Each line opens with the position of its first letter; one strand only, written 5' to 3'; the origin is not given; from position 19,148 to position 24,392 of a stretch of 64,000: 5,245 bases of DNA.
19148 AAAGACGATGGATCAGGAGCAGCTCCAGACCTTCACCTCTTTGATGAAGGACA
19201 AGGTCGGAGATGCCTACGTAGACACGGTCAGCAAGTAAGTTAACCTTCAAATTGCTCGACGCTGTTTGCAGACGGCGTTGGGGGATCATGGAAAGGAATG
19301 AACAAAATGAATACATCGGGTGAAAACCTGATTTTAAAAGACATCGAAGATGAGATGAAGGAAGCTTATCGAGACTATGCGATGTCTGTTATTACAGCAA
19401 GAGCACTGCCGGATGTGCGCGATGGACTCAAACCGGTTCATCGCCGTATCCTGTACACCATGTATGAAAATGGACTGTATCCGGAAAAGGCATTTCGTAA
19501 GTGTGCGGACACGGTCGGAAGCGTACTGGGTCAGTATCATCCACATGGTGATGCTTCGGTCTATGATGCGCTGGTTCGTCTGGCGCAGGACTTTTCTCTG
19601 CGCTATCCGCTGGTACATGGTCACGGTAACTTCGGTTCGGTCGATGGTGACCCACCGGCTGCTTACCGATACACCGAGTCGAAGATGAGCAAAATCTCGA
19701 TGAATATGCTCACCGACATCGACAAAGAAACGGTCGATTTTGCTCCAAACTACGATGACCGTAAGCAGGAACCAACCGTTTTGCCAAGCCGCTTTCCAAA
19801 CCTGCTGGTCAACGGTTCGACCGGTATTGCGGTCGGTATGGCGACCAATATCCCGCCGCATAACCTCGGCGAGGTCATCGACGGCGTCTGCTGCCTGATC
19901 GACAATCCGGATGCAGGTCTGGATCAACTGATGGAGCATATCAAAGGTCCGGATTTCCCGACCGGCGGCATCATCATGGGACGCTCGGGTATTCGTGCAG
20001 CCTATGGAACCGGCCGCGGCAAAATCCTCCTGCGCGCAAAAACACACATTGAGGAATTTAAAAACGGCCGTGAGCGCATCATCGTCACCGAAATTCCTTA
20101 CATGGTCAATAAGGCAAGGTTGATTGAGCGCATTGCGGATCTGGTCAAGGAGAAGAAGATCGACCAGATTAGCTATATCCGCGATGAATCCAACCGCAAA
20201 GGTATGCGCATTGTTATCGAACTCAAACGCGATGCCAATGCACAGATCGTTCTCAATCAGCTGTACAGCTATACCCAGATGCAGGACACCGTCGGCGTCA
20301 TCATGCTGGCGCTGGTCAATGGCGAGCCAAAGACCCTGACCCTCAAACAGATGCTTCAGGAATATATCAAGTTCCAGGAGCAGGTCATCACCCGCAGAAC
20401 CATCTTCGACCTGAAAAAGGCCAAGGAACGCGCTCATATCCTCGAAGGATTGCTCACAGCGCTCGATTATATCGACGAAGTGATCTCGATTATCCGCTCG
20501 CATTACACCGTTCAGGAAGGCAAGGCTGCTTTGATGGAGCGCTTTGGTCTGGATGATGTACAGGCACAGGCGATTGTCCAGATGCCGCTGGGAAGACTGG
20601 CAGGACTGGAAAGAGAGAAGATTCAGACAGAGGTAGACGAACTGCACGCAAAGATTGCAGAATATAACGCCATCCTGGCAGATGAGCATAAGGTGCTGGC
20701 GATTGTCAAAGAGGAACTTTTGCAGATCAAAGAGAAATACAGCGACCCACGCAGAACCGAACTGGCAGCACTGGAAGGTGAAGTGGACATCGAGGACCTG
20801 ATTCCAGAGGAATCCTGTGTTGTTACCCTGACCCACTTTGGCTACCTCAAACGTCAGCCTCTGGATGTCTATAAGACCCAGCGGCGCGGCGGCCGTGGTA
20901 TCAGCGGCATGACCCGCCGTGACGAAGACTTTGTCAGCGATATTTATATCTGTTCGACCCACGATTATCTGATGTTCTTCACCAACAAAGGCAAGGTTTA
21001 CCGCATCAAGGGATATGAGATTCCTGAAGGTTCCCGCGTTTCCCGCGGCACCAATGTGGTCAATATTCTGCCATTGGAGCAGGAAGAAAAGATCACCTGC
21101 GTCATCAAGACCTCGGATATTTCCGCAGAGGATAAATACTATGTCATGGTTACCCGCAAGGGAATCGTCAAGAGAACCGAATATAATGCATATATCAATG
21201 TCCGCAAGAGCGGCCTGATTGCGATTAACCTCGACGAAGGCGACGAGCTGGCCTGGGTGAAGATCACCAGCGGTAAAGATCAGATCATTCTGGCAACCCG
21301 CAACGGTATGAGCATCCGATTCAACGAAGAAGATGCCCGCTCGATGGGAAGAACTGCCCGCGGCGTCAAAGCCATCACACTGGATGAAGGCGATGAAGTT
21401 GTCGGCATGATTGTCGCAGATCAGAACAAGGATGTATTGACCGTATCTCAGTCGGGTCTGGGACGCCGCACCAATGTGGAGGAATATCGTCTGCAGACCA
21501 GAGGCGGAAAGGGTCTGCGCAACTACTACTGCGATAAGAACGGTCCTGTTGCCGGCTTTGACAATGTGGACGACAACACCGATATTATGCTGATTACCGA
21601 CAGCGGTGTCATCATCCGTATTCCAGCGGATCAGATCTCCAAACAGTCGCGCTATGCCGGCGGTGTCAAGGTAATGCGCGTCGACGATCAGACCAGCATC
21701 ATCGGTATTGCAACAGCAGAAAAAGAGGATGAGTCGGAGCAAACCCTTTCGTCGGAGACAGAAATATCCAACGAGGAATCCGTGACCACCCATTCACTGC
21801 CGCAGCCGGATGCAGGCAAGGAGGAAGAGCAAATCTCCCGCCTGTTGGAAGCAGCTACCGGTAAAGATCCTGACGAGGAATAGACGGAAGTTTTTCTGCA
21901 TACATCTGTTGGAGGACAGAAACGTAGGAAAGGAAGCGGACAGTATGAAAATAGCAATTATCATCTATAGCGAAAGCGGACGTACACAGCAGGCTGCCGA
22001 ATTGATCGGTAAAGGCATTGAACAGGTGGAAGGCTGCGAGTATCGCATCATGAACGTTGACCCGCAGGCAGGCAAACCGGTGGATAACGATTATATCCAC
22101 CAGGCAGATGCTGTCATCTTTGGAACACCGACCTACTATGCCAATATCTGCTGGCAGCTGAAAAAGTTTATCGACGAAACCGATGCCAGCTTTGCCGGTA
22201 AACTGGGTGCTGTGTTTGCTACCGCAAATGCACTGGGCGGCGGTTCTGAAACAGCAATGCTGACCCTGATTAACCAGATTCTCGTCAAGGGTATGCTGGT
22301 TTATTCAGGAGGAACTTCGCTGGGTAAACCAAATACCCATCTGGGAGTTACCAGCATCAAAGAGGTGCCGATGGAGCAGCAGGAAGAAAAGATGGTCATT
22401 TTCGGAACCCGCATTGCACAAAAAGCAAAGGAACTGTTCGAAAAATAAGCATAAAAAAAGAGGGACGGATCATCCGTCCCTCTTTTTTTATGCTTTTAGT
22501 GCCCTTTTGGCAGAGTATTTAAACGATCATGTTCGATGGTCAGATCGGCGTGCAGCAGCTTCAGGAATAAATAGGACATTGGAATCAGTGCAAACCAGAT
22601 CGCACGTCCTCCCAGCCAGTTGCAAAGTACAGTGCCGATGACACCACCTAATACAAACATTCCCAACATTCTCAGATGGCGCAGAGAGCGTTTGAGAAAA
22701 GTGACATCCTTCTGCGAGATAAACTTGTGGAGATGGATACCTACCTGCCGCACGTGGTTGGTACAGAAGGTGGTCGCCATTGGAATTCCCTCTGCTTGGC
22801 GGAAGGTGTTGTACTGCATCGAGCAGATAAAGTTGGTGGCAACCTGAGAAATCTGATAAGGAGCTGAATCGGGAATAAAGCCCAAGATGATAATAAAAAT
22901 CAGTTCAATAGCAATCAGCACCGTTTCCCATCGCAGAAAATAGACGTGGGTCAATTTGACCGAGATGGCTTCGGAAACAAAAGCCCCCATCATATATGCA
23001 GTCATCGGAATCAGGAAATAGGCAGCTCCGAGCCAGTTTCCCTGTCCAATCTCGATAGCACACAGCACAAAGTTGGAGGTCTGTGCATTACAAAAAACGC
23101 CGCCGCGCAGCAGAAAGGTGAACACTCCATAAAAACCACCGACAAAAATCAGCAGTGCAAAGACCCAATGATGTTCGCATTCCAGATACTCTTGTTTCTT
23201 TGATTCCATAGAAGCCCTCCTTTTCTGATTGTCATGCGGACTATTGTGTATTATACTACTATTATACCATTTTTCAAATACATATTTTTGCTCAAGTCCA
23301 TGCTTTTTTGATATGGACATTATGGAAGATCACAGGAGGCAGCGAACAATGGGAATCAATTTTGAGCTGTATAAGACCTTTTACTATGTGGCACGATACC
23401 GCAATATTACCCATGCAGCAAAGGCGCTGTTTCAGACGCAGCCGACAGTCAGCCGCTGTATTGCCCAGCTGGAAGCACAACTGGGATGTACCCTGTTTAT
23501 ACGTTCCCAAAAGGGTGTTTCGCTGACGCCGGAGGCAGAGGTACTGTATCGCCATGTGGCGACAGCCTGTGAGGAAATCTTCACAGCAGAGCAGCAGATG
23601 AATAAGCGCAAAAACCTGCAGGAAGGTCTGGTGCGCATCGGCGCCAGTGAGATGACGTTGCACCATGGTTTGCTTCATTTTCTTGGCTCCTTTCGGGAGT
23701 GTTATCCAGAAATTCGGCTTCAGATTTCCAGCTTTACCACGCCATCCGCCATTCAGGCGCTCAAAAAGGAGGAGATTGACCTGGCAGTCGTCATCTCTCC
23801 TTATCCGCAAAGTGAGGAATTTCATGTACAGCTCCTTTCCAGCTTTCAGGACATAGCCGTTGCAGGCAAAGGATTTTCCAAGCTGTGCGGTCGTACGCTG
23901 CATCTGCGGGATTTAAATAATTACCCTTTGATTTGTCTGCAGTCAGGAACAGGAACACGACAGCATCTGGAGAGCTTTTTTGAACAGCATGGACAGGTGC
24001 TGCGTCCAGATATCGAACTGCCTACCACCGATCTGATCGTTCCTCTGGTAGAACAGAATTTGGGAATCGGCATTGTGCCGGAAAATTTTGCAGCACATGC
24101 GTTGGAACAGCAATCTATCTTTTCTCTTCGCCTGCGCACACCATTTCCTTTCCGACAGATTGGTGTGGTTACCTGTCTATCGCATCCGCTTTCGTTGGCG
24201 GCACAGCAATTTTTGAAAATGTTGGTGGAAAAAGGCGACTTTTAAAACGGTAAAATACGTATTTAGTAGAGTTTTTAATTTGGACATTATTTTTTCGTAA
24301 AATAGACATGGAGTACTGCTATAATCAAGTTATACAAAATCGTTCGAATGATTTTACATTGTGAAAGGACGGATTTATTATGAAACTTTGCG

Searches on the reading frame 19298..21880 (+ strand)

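Call 52: search_protein_families(library=ncbifam, proteins=[window:19298-21880:+], max_evalue=1e-8)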
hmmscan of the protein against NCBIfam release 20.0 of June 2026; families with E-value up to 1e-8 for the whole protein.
window:19298-21880:+ (861 aa): 10 families
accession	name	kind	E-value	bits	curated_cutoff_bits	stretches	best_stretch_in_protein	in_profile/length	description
NF004043.1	PRK05560.1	equivalog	0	1213.4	902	1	14-805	5-796/798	DNA gyrase subunit A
TIGR01063.1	gyrA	equivalog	0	1171.5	877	1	14-807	4-798/800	DNA topoisomerase (ATP-hydrolyzing) subunit A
NF038098.1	GyrA_w_intein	exception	3.8e-289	962.5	1850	2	126-811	538-1230/1232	intein-containing DNA gyrase subunit A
NF004044.1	PRK05561.1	subfamily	1.2e-256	854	654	2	16-705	2-683/738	DNA topoisomerase (ATP-hydrolyzing)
NF010586.0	PRK13979.1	equivalog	3.4e-226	753.3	1475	2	9-658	11-666/957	DNA topoisomerase IV subunit A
TIGR01061.1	parC_Gpos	equivalog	2.2e-219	730.6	813.25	1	14-743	4-730/737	DNA topoisomerase IV subunit A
TIGR01062.1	parC_Gneg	equivalog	1.2e-177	592.2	628.9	1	16-693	6-668/735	DNA topoisomerase IV subunit A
NF007209.0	PRK09631.1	equivalog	3.9e-71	240.5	644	1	14-519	2-484/635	DNA topoisomerase IV subunit A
NF009397.0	PRK12758.1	equivalog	6.3e-63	213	780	1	9-651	16-611/870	DNA gyrase/topoisomerase IV subunit A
NF007208.0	PRK09630.1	equivalog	2.6e-47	161.8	598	1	14-366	2-326/479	DNA topoisomerase IV subunit A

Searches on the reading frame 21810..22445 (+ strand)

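Call 52: search_protein_families(library=ncbifam, proteins=[window:21810-22445:+], max_evalue=1e-8)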
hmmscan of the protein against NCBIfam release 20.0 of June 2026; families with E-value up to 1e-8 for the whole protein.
window:21810-22445:+ (212 aa): 2 families
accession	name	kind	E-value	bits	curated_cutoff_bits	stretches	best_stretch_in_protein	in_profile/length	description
NF002999.0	PRK03767.1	equivalog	1.9e-17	63.7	141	1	92-165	63-141/200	NAD(P)H:quinone oxidoreductase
TIGR01755.1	flav_wrbA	equivalog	3.8e-15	56.4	132.5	1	47-165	2-140/197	NAD(P)H:quinone oxidoreductase type IV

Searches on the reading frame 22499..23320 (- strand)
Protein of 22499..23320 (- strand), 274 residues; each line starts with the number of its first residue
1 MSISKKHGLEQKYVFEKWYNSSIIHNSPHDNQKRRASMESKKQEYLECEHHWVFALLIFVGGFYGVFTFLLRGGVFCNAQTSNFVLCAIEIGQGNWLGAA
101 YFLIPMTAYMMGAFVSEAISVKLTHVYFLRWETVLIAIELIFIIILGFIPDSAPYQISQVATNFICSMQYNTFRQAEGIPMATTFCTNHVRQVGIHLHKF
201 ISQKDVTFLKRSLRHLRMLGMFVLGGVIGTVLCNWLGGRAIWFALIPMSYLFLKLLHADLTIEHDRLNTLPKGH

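Call 52: search_protein_families(library=ncbifam, proteins=[window:22499-23320:-], max_evalue=1e-8)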
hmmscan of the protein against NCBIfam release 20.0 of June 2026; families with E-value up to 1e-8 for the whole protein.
window:22499-23320:- (274 aa): 0 families

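Call 79: search_protein_families(library=pfam, proteins=[window:22499-23320:-], max_evalue=0.0001)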
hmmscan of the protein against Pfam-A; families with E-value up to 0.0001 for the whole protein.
window:22499-23320:- (274 aa): 1 family
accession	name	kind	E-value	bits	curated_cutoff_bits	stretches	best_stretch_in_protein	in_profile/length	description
PF06912.16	DUF1275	-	5.5e-43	147.5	25.4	1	54-252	2-191/193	Protein of unknown function (DUF1275)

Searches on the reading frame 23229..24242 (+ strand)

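Call 52: search_protein_families(library=ncbifam, proteins=[window:23229-24242:+], max_evalue=1e-8)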
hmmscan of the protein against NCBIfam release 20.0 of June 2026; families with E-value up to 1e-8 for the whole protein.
window:23229-24242:+ (338 aa): 48 families (the best 25 are shown)
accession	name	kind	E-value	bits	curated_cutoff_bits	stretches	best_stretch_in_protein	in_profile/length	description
NF040786.1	LysR_Sec_metab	equivalog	1.3e-41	142.6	250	1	43-334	1-296/298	selenium metabolism-associated LysR family transcriptional regulator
NF053705.1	TransRegGltCGpos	equivalog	5.5e-36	124.3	350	1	50-332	8-289/300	glutamate biosynthesis transcriptional regulator GltC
NF047520.1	trans_act_CidR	equivalog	5.5e-35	120.9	415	1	49-332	7-288/292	cidABC operon transcriptional activator CidR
TIGR03339.1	phn_lysR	subfamily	5.7e-35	120.9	341.1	1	49-286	3-236/279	aminoethylphosphonate catabolism associated LysR family transcriptional regulator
NF008416.0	PRK11242.1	equivalog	6.9e-33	114.2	277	1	51-335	9-290/300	transcriptional regulator CynR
NF045775.1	acetoin_reg_AlsR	exception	1.3e-26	93.8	430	1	49-286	7-245/290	acetoin biosynthesis transcriptional regulator AlsR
NF008722.0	PRK11716.1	equivalog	1.4e-26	93.2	246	1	45-316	3-274/293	HTH-type transcriptional activator IlvY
TIGR02424.1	TF_pcaQ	equivalog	3.7e-25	88.5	303.8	1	47-334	7-296/300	pca operon transcription factor PcaQ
NF009327.0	PRK12684.1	subfamily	5.4e-25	88.2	402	1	56-285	15-245/313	CysB family HTH-type transcriptional regulator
NF040888.1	trans_reg_YafC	equivalog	5.1e-24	84.7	470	1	47-237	7-193/293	DNA-binding transcriptional regulator YafC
TIGR03418.1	chol_sulf_TF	equivalog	2.1e-23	82.8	324.8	1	46-255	4-208/291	choline sulfate utilization transcriptional regulator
NF007307.0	PRK09791.1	equivalog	5.2e-23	81.6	336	1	43-308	5-269/302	LysR family transcriptional regulator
NF008352.0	PRK11139.1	subfamily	8.4e-22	77.6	288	1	49-293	12-249/305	transcriptional regulator GcvA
NF040889.1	trans_reg_YeiE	equivalog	6.2e-21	74.9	480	1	48-331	8-285/288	DNA-binding transcriptional regulator YeiE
NF007439.0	PRK09986.1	equivalog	8.2e-21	74.6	290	1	38-288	2-254/296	LysR family transcriptional regulator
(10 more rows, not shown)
